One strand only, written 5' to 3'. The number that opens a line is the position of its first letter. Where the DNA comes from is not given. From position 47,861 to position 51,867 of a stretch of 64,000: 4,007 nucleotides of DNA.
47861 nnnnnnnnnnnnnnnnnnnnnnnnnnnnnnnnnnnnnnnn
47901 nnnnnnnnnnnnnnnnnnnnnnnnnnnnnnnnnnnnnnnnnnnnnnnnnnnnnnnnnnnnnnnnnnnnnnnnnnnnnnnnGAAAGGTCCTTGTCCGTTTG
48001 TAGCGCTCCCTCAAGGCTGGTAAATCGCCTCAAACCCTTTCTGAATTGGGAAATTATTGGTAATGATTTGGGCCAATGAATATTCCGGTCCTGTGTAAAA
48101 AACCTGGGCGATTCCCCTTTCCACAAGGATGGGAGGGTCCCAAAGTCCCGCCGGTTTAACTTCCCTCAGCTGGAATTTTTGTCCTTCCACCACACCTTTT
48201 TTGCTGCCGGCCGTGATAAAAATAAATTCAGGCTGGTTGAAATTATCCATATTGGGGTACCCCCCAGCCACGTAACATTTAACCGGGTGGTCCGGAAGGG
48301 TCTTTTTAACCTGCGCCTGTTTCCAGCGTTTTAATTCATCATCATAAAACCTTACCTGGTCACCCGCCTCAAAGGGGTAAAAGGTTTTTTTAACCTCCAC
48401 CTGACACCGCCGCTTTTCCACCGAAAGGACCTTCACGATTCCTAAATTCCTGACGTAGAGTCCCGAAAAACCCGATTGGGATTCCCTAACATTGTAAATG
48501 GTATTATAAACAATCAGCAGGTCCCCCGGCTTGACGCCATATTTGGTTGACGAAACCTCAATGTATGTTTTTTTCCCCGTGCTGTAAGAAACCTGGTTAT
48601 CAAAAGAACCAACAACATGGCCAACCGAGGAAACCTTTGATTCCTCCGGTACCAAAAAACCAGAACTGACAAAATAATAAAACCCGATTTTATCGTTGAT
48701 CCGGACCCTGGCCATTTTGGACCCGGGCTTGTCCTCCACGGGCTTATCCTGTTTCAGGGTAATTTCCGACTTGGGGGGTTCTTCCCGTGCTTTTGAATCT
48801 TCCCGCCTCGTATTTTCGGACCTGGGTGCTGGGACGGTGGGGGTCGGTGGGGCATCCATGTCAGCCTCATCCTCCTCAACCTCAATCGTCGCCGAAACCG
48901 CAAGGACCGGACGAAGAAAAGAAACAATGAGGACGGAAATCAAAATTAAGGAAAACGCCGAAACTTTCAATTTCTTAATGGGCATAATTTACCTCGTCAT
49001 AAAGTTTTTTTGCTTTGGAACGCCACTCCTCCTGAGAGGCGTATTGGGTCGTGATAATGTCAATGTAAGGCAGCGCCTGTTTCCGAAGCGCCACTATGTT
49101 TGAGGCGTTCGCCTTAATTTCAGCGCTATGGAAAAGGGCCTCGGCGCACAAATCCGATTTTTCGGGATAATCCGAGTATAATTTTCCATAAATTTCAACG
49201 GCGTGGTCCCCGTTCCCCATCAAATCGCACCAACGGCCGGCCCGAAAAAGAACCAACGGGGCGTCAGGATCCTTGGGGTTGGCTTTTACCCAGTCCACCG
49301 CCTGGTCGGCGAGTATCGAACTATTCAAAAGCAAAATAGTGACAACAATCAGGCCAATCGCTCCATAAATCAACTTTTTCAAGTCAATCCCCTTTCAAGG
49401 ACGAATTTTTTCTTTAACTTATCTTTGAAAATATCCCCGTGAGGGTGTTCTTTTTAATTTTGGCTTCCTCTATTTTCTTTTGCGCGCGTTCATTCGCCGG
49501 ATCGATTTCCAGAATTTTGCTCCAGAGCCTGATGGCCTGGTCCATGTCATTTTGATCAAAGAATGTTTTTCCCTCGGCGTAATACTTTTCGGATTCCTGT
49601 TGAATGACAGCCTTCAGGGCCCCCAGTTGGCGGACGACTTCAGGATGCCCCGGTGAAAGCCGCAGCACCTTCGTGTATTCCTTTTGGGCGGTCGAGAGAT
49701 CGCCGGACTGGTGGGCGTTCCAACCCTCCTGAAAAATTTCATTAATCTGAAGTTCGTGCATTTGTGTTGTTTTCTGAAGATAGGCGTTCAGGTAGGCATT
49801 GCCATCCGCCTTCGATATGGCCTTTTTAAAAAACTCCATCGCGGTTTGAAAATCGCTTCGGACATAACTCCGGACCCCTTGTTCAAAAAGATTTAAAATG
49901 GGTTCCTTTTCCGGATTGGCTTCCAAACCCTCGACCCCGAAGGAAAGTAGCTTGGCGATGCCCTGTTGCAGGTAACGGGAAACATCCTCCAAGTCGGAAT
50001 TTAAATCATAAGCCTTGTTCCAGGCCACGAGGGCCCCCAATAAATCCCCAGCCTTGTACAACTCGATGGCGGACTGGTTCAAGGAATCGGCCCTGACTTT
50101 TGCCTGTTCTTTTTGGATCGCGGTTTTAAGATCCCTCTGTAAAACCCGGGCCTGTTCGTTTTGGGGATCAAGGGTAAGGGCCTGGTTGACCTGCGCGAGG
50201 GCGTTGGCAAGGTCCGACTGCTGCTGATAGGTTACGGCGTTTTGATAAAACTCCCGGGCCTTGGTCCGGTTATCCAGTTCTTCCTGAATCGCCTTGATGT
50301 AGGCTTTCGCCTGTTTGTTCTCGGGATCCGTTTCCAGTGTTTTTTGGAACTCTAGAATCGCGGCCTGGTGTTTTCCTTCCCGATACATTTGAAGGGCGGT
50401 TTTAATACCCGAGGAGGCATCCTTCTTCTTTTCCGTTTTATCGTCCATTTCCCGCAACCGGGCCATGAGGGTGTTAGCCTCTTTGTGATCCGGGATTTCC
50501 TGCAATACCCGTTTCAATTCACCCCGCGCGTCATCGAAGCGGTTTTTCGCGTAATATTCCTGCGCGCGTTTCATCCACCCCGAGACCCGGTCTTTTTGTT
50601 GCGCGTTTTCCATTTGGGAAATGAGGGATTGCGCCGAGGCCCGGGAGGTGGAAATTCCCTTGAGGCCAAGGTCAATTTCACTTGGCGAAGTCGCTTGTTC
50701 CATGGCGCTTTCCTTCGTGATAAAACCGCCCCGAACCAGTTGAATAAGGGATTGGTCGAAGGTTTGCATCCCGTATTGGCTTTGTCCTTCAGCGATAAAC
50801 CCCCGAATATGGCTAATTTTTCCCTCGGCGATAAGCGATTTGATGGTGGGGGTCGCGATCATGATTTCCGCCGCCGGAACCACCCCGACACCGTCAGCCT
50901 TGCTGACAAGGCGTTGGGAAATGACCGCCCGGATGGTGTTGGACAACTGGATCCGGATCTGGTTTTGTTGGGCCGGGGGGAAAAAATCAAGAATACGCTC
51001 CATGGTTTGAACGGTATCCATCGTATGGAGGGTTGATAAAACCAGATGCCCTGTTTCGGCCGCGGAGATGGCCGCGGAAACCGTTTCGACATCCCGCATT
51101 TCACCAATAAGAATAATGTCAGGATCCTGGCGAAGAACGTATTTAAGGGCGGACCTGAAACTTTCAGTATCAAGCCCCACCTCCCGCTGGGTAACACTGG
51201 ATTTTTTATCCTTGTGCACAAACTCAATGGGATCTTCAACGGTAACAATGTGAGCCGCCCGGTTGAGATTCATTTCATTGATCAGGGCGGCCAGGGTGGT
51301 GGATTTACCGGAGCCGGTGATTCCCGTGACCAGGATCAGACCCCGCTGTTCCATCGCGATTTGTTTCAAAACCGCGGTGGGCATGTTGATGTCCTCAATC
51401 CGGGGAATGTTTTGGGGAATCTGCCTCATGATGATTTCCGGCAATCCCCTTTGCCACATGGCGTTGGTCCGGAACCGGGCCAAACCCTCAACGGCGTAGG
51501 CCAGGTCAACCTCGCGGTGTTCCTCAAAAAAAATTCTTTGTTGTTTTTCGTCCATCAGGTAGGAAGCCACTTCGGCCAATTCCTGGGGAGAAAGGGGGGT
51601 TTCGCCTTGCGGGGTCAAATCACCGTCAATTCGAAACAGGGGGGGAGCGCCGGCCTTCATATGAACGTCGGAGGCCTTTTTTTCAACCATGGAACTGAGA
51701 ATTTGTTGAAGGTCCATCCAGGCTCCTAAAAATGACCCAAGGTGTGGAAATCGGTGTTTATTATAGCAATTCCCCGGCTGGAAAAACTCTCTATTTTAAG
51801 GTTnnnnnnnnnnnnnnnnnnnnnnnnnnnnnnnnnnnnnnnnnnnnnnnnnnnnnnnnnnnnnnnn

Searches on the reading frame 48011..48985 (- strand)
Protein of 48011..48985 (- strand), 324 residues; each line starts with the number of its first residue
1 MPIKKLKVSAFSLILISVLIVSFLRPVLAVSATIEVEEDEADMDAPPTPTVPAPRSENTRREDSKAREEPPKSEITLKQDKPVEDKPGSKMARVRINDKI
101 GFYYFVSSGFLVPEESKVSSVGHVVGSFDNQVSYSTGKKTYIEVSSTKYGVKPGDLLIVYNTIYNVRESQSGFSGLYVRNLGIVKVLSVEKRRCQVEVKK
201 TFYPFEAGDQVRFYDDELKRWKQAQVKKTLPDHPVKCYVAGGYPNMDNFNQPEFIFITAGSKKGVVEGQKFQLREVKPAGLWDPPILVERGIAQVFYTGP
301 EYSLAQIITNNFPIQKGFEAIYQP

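Call 4: search_protein_families(library=pfam, proteins=[window:48011-48985:-], max_evalue=0.01)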
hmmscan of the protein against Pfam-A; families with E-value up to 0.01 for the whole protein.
window:48011-48985:- (324 aa): 0 families

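Call 39: search_protein_families(library=pfam, proteins=[window:48011-48985:-], max_evalue=10)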
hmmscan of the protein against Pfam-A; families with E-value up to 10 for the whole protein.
window:48011-48985:- (324 aa): 2 families
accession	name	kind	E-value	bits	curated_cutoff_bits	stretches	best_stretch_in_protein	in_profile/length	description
PF16538.11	FlgT_C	-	0.025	15.5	27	0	255-274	4-23/77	Flagellar assembly protein T, C-terminal domain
PF25210.1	Kelch_FKB95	-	0.16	12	70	1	180-237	161-219/268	FKB95, Kelch-repeats domain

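Call 43: search_protein_families(library=ncbifam, proteins=[window:48011-48985:-], max_evalue=0.00001)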
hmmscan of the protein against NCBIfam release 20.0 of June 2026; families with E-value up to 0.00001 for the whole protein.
window:48011-48985:- (324 aa): 0 families

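Call 81: find_homologous_proteins(query=window:48014-48985:-, max_evalue=0.00001)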
Query window:48014-48985:- (324 aa): 47 proteins with E <= 0.00001 among 1474 candidates.
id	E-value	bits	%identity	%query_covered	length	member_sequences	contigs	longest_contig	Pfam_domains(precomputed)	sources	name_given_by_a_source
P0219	1.4e-212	723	100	100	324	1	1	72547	-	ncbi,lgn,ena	-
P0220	2.3e-96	341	52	94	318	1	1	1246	-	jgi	jgi:hypothetical protein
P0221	4.7e-96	340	53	85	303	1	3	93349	-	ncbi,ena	-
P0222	7.1e-89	317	44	99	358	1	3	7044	-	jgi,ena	jgi:hypothetical protein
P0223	5.6e-88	314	48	100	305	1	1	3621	-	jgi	jgi:hypothetical protein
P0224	1.8e-83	299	50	97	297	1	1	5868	-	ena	-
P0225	3.6e-83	298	55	75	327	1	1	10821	-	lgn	-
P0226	1.0e-82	296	46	100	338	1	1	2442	-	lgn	-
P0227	3.6e-82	295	45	100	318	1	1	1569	-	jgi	jgi:hypothetical protein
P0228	1.5e-80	289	43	100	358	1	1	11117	-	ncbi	-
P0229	1.3e-79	286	45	91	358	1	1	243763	-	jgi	jgi:hypothetical protein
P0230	6.7e-79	284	45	100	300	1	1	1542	-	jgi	jgi:hypothetical protein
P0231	2.7e-78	282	44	100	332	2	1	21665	-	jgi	-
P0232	8.7e-78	280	42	100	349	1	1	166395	-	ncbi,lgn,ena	-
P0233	3.9e-77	278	45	100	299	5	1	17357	-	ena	-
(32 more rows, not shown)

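Call 84: find_encoding_contigs(protein=P0219, flank=2000, max_places=2)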
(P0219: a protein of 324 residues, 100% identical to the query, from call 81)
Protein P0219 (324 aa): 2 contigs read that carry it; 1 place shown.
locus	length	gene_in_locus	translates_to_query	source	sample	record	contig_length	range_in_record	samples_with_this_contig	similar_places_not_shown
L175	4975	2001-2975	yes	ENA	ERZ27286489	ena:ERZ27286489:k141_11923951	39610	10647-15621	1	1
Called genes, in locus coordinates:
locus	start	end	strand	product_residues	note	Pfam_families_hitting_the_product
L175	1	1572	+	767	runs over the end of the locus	PF00437:T2SSE, PF14559:TPR_19 (faint), PF24575:TPR_Slam (faint), PF00515:TPR_1 (faint), PF07719:TPR_2 (faint), PF13174:TPR_6 (faint), PF13181:TPR_8 (faint), PF13371:TPR_9 (faint), +5 more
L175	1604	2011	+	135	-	-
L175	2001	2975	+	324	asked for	-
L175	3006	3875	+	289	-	PF03705:CheR_N, PF01739:CheR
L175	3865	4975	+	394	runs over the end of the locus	-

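Call 87: predict_structure(alignment_id=A6)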
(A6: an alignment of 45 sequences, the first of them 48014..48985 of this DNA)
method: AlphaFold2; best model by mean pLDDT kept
length: 324 residues; sequences in the alignment: 45
mean_pLDDT: 85.9   pTM: 0.71
mean pLDDT of the five models: 85.9, 85.0, 84.5, 84.2, 83.9
residues with pLDDT >= 90: 219; 70-90: 30; 50-70: 59; < 50: 16
segments of 3 or more residues with pLDDT < 50: 37-45, 63-65
pLDDT, mean of each block of 10 residues (from residue 1): 67 88 66 51 49 53 50 59 70 95 97 95 83 79 96 98 93 96 98 97 94 97 96 97 96 97 95 97 97 98 98 98 97
secondary structure, 60 per line:
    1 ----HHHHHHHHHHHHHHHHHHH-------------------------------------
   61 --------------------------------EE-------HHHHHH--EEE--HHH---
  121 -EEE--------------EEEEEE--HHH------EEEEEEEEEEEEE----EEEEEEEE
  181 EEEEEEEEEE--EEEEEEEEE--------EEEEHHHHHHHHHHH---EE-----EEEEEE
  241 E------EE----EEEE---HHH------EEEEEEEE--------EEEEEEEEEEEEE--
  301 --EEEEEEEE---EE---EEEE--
elements in order: H5-23 H102-107 E110-112 E122-124 E139-144 E156-168 E173-190 E193-201 E210-213 H214-224 E235-241 E254-257 E270-277 E286-298 E303-310 E319-322
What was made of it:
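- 48011..48985 (-): 324-aa exported protein with a TsaP/FlgT-like beta domain. AF2 pLDDT 85.9 (call 87).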

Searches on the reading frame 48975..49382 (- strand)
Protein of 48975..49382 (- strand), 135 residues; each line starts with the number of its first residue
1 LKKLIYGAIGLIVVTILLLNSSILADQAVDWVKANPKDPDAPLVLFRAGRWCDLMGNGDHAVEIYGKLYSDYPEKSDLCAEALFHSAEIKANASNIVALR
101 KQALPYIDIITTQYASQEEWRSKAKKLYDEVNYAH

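Call 4: search_protein_families(library=pfam, proteins=[window:48975-49382:-], max_evalue=0.01)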
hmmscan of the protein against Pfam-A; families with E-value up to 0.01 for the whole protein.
window:48975-49382:- (135 aa): 0 families

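Call 39: search_protein_families(library=pfam, proteins=[window:48975-49382:-], max_evalue=10)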
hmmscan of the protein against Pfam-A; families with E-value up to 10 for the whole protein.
window:48975-49382:- (135 aa): 1 family
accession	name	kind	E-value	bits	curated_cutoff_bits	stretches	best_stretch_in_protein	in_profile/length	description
PF19174.5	DUF5856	-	0.11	14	34.6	1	65-131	13-83/94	Family of unknown function (DUF5856)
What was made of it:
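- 48975..49382 (-): 135-aa protein with an N-terminal hydrophobic helix, function unknown, conserved in the cluster. No family hit (calls 4, 39).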

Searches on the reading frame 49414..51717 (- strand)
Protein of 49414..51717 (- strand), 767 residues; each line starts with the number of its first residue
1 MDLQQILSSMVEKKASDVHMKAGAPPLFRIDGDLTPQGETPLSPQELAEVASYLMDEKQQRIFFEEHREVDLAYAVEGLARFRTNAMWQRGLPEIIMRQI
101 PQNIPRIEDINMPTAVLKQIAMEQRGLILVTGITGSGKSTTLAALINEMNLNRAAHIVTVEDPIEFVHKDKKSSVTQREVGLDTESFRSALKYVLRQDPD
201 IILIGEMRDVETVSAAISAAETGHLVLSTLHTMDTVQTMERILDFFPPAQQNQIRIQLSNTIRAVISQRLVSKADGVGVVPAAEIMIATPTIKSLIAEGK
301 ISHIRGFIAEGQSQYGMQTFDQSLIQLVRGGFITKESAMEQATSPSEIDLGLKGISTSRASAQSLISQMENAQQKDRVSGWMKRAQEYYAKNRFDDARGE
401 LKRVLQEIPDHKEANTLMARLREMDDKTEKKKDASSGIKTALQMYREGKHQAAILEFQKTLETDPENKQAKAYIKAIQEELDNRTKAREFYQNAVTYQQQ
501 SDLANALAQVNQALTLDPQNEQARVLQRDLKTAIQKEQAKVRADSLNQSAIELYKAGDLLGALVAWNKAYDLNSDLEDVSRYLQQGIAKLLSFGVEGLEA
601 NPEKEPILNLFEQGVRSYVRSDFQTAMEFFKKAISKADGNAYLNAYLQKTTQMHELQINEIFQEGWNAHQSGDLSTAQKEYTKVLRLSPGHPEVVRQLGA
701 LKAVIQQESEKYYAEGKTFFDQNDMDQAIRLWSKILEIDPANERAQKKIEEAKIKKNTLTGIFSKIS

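Call 13: search_protein_families(library=pfam, proteins=[window:49414-51717:-], max_evalue=0.001)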
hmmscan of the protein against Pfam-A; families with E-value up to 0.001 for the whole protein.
window:49414-51717:- (767 aa): 18 families
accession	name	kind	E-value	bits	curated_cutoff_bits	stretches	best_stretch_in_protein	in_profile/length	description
PF00437.27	T2SSE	-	5.5e-49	167.2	24.9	1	3-274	12-281/370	Type II/IV secretion system protein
PF07719.23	TPR_2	-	2.6e-25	86.8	27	0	710-742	2-34/34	Tetratricopeptide repeat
PF00515.34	TPR_1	-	2.6e-17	62.3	27.8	0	712-742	4-34/34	Tetratricopeptide repeat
PF14559.12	TPR_19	-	8.7e-16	58.4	25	0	385-421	32-68/68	Tetratricopeptide repeat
PF13428.12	TPR_14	-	6.5e-14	51.5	23.5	0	380-421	3-44/44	Tetratricopeptide repeat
PF13414.12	TPR_11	-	4.5e-13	49.1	26.8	0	716-745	1-30/42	TPR repeat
PF13181.12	TPR_8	-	9.5e-11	41.4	25.7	0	494-520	8-34/34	Tetratricopeptide repeat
PF13432.12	TPR_16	-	8.5e-08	32.9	32.7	0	383-417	2-36/65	Tetratricopeptide repeat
PF14853.12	Fis1_TPR_C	-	9.8e-07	29.3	25.3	0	491-537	5-51/53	Fis1 C-terminal tetratricopeptide repeat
PF24575.1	TPR_Slam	-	4.3e-06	27.5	35.2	0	713-746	51-84/104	Surface lipoprotein assembly modifier, N-terminal TPR repeats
PF23558.1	TPR_P4H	-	7.1e-06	26.5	27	0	719-749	52-82/91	Prolyl 4-hydroxylase peptide-substrate-binding domain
PF13174.12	TPR_6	-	1.4e-05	25.9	26.3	0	715-740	6-31/33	Tetratricopeptide repeat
PF13401.12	AAA_22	-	3.7e-05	24.5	27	1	123-161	3-40/130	AAA domain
PF13371.12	TPR_9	-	4.1e-05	23.9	35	0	487-527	29-69/73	Tetratricopeptide repeat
PF13555.12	AAA_29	-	0.00027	21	27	1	118-146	15-43/61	P-loop containing region of AAA domain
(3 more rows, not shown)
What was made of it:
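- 49414..51717 (-): PilT/PilU-family type IVa pilus ATPase fused to about 400 aa of C-terminal TPR repeats. First gene of the cluster. Pfam T2SSE plus TPR (call 13).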

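Call 43: search_protein_families(library=ncbifam, proteins=[window:49414-51717:-], max_evalue=0.00001)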
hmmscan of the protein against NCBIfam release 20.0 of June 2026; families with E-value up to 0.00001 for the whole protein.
window:49414-51717:- (767 aa): 25 families
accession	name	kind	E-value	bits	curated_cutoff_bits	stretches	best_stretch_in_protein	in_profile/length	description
TIGR01420.1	pilT_fam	subfamily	4.3e-139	463.5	319.1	1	3-347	2-343/343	PilT/PilU family type 4a pilus ATPase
TIGR02525.1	plasmid_TraJ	equivalog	7e-43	147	368.3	1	95-277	120-304/372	plasmid transfer ATPase TraJ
TIGR02524.1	dot_icm_DotB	equivalog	4.5e-40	137.9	463.3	1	6-304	9-317/358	Dot/Icm type IV secretion system ATPase DotB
NF041000.1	ATPase_ComGA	equivalog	1.6e-39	135.5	300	1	95-272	96-266/267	competence type IV pilus ATPase ComGA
TIGR02533.1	type_II_gspE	equivalog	5e-39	134.3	630.25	1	116-272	234-380/486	type II secretion system ATPase GspE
NF007755.0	PRK10436.1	equivalog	2.5e-38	132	617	1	3-273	89-357/465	type II secretion system protein GspE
TIGR02538.1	type_IV_pilB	equivalog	7.6e-37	127.2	675.65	1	122-272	313-453/564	type IV-A pilus assembly ATPase PilB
NF053534.1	T4PilAsmATPsTfpB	equivalog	1.7e-34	119.2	850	1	118-272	329-473/584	type IV pilus assembly ATPase TfpB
NF058587.1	archaellum_moto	equivalog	9.4e-17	60.9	550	1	120-242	270-393/527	archaellum flagellar ATPase motor FlaI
TIGR02782.1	TrbB_P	equivalog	1.3e-13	51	304.55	1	121-267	132-277/303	P-type conjugative transfer ATPase TrbB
TIGR02788.1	VirB11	equivalog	2.7e-13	49.6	249.95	1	119-248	138-268/308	P-type DNA transfer ATPase VirB11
NF010469.0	PRK13894.1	subfamily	1.1e-11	44.6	508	1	116-243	141-265/320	conjugal transfer ATPase TrbB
TIGR03819.1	heli_sec_ATPase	hypoth_equivalog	1.2e-11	44.4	373.15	1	115-266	169-323/340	TadA family conjugal transfer-associated ATPase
NF053672.1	bindosome_BasE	exception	4.8e-11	42.1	1000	1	90-259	236-405/512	bindosome assembly system ATPase subunit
NF010425.0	PRK13851.1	equivalog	1e-10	41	461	1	121-244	158-282/344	type IV secretion system protein VirB11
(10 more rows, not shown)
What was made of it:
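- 49414..51717 (-): TIGR01420 at 463.5 bits against a cut-off of 319.1, residues 3-347 (call 43).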
